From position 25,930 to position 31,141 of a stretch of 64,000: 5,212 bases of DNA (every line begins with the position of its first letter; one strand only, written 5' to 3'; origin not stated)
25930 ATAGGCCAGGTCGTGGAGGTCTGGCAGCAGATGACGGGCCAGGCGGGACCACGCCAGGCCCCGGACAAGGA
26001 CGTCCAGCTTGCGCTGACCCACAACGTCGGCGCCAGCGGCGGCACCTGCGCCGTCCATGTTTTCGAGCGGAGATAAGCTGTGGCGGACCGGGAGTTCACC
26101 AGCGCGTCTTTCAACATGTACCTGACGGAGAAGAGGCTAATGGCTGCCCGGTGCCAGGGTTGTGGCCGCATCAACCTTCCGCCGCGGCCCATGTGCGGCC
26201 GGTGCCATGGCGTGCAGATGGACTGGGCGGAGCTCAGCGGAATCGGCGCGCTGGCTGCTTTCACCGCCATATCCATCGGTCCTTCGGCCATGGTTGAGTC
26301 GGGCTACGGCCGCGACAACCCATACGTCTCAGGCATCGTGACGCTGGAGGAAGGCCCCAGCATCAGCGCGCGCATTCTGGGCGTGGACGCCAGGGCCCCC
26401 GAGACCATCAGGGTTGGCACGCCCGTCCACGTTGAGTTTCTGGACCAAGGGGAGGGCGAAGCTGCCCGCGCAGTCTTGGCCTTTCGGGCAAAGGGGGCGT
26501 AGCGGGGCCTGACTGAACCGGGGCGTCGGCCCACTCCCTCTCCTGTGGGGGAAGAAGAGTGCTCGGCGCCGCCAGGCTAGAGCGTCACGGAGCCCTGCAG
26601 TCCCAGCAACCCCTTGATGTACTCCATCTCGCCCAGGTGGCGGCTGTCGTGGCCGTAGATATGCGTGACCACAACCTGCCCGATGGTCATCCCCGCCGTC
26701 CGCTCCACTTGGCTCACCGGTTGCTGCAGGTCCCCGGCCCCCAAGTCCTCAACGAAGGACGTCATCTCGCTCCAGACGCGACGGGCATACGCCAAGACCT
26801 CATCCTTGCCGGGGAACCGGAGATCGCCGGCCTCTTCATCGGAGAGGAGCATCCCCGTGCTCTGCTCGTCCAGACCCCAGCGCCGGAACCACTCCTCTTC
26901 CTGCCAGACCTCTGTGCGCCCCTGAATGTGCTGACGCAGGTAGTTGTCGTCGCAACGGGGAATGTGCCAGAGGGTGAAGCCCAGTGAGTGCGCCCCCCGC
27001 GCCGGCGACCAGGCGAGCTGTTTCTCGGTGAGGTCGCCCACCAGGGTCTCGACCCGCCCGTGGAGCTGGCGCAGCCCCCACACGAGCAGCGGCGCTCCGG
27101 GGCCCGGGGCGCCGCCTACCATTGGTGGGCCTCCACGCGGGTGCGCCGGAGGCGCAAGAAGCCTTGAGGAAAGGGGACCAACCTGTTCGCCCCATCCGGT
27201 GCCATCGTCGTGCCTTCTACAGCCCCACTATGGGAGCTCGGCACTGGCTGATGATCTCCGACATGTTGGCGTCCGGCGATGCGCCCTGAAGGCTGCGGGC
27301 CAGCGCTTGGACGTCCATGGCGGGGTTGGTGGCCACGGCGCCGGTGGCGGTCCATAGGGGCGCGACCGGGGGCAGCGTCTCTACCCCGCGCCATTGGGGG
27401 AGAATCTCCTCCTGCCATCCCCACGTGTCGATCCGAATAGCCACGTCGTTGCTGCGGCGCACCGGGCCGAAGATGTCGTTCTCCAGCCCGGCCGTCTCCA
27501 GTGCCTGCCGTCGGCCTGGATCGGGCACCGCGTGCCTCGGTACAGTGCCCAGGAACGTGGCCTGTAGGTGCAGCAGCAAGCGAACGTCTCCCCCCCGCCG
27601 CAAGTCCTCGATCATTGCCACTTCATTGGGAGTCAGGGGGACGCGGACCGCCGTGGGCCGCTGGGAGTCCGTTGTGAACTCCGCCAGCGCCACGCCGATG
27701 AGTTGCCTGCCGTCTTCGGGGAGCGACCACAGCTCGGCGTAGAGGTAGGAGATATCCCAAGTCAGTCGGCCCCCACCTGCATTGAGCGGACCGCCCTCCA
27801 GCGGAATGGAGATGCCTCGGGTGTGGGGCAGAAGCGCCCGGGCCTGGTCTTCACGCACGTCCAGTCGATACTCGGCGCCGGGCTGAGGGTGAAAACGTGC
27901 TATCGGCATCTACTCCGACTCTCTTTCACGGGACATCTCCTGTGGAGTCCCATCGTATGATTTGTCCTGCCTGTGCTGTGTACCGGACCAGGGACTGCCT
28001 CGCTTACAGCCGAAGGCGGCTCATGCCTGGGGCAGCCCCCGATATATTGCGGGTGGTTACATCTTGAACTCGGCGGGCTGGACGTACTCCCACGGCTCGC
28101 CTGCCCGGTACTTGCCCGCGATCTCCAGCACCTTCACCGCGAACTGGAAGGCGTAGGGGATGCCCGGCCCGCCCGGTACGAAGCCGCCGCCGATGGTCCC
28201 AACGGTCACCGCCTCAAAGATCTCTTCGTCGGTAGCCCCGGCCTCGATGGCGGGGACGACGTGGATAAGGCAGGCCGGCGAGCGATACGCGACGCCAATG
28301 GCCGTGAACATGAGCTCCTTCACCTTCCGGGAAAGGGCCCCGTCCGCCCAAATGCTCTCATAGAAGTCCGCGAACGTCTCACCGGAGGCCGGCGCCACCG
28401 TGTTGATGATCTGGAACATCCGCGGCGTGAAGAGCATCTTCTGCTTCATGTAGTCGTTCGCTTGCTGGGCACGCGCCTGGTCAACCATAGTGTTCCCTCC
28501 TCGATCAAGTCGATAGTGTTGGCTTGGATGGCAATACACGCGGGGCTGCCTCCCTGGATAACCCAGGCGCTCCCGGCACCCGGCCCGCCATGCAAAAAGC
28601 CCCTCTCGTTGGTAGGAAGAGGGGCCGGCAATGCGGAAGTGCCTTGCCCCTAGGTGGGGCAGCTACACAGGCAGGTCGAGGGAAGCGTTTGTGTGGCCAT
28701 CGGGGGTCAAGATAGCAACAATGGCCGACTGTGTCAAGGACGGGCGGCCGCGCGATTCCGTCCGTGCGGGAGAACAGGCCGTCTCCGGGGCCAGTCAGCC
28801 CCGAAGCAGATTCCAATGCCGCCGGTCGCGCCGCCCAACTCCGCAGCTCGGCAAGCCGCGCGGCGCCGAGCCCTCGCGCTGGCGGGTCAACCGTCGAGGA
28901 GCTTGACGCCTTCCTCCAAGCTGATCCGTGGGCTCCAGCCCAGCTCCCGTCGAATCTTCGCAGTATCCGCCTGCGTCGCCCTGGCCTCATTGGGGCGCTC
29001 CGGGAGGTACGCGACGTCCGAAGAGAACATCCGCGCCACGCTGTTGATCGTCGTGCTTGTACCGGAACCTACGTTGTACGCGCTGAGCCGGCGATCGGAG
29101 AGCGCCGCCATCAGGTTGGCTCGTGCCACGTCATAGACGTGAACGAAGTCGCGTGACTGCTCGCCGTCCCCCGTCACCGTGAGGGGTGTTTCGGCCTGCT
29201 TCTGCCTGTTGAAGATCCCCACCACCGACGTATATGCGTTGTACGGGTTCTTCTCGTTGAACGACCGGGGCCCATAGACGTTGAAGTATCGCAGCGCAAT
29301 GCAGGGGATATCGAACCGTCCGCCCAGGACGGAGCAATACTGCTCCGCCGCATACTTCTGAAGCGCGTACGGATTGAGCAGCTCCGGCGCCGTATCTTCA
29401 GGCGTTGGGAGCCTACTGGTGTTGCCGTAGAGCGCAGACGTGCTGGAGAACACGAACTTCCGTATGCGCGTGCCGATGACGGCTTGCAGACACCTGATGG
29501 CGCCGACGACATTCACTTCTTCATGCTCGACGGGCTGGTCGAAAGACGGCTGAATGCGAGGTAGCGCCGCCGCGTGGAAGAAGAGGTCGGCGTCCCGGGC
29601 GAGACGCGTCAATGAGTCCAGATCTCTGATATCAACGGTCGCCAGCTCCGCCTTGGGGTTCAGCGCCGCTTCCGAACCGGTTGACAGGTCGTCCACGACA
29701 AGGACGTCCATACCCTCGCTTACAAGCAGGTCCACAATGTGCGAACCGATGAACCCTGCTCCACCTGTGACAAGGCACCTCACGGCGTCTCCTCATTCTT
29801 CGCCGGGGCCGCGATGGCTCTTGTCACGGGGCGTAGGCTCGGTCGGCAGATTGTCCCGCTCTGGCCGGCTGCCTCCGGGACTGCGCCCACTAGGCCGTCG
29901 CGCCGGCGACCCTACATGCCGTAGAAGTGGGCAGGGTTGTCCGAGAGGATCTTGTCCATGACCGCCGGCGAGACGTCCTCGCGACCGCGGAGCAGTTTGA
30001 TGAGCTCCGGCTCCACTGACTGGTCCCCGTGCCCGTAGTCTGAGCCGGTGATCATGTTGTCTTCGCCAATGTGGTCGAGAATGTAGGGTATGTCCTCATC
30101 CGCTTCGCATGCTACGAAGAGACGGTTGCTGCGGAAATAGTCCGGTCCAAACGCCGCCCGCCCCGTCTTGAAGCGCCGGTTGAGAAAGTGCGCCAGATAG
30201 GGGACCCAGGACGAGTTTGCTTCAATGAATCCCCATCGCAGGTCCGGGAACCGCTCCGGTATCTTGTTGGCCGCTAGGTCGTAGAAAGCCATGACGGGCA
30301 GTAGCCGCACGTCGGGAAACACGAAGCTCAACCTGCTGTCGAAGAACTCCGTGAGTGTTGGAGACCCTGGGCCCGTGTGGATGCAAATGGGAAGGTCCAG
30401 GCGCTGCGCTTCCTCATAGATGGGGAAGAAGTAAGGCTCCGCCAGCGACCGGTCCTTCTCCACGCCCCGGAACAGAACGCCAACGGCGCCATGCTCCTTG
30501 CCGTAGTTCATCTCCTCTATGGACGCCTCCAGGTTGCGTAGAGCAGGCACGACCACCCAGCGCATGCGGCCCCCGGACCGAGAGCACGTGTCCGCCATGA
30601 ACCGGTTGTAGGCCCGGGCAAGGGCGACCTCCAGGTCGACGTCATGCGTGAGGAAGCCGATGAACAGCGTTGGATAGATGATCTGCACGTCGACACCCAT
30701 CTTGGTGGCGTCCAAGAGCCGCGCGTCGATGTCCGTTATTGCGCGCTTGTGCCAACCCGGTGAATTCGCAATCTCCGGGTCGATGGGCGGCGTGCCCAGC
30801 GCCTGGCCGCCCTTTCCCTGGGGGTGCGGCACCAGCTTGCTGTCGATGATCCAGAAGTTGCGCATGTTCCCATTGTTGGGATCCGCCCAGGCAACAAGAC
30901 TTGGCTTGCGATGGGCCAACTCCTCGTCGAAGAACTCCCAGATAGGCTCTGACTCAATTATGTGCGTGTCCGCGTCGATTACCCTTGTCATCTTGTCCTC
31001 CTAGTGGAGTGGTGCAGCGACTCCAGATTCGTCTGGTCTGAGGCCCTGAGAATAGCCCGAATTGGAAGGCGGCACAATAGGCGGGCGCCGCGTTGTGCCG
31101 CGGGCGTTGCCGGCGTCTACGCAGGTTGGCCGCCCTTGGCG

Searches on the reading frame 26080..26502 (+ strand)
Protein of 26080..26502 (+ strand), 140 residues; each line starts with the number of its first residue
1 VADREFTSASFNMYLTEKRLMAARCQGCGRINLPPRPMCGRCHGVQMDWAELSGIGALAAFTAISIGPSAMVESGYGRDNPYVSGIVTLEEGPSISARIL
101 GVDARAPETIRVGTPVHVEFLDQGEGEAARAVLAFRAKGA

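Call 41: search_protein_families(library=pfam, proteins=[window:26080-26502:+], max_evalue=0.00001)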
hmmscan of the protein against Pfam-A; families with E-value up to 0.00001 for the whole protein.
window:26080-26502:+ (140 aa): 2 families
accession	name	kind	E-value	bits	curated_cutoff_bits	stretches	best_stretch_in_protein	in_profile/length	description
PF01796.24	OB_ChsH2_C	-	8.4e-14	51.7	27.1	1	49-120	1-64/65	ChsH2, C-terminal OB-fold domain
PF12172.15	zf-ChsH2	-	1.1e-08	35.1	23.2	1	17-44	6-33/37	ChsH2, rubredoxin-like zinc ribbon domain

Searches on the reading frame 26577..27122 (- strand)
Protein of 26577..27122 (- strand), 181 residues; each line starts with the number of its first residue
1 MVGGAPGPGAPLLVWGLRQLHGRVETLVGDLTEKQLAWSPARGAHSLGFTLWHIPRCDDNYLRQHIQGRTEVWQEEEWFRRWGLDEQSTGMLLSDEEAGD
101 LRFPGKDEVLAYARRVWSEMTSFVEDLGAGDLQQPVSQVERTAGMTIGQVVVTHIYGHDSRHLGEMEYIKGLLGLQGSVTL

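Call 41: search_protein_families(library=pfam, proteins=[window:26577-27122:-], max_evalue=0.00001)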
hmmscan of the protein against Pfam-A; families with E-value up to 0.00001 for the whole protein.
window:26577-27122:- (181 aa): 2 families
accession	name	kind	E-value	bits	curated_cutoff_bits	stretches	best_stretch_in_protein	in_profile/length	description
PF12867.12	DinB_2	-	1.3e-16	61.6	24.8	1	18-166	3-128/128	DinB superfamily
PF04978.18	MST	-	1.9e-06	28.9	27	1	17-170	6-144/149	Mycothiol-S-transferase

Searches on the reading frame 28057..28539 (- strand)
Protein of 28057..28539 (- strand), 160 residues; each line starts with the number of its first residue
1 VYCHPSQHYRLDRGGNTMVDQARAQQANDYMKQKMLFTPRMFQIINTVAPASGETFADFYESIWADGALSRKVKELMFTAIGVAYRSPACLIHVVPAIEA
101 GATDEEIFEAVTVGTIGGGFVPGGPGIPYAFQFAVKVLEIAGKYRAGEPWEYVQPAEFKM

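Call 41: search_protein_families(library=pfam, proteins=[window:28057-28539:-], max_evalue=0.00001)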
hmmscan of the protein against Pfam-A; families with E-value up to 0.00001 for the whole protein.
window:28057-28539:- (160 aa): 1 family
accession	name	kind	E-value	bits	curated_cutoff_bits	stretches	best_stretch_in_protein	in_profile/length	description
PF02627.25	CMD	-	1e-09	38.7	23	1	50-119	1-71/84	Carboxymuconolactone decarboxylase family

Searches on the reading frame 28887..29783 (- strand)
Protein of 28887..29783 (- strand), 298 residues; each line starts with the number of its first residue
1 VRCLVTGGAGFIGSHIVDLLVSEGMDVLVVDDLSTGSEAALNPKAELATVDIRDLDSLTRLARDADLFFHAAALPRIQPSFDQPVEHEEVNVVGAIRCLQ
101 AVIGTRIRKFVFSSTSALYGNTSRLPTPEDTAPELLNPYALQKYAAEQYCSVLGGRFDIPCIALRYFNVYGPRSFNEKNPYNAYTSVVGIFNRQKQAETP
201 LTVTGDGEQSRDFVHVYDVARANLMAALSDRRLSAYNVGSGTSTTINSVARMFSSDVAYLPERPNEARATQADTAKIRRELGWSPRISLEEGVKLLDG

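Call 44: search_protein_families(library=pfam, proteins=[window:28887-29783:-], max_evalue=0.00001)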
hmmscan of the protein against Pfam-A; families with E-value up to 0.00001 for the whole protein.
window:28887-29783:- (298 aa): 7 families
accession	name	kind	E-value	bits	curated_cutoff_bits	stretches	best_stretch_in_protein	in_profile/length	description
PF01370.27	Epimerase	-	2.2e-54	184.9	20.9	1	4-239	2-240/240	NAD dependent epimerase/dehydratase family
PF16363.11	GDP_Man_Dehyd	-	6.4e-49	167.6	27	1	4-294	1-330/332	GDP-mannose 4,6 dehydratase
PF01073.25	3Beta_HSD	-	9e-19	68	22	1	4-227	1-229/280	3-beta hydroxysteroid dehydrogenase/isomerase family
PF02719.21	Polysacc_synt_2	-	7.3e-13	48.8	20.2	1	4-254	2-244/293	Polysaccharide biosynthesis protein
PF13460.12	NAD_binding_10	-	3.2e-10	40.6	27.2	1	7-149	1-130/184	NAD(P)H-binding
PF07993.18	NAD_binding_4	-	2.2e-09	37.3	20.1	1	57-193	81-232/258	Male sterility protein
PF04321.23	RmlD_sub_bind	-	1.3e-08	34.8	27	1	1-172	1-154/287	RmlD substrate binding domain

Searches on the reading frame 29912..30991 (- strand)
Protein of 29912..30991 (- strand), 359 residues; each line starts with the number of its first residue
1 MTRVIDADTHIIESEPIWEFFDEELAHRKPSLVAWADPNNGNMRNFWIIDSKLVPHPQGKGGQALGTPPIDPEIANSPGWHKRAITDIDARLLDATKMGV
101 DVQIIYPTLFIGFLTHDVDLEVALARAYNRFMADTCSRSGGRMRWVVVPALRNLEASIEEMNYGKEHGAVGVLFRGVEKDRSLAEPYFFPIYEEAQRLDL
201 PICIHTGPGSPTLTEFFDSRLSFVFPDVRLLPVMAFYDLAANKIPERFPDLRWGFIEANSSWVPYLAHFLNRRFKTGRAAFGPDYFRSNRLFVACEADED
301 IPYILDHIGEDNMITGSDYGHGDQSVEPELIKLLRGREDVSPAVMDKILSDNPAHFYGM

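Call 44: search_protein_families(library=pfam, proteins=[window:29912-30991:-], max_evalue=0.00001)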
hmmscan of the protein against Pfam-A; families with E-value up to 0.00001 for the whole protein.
window:29912-30991:- (359 aa): 1 family
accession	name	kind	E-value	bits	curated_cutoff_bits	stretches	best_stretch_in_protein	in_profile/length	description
PF04909.20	Amidohydro_2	-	1.6e-22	81.1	26.4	1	85-358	18-288/289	Amidohydrolase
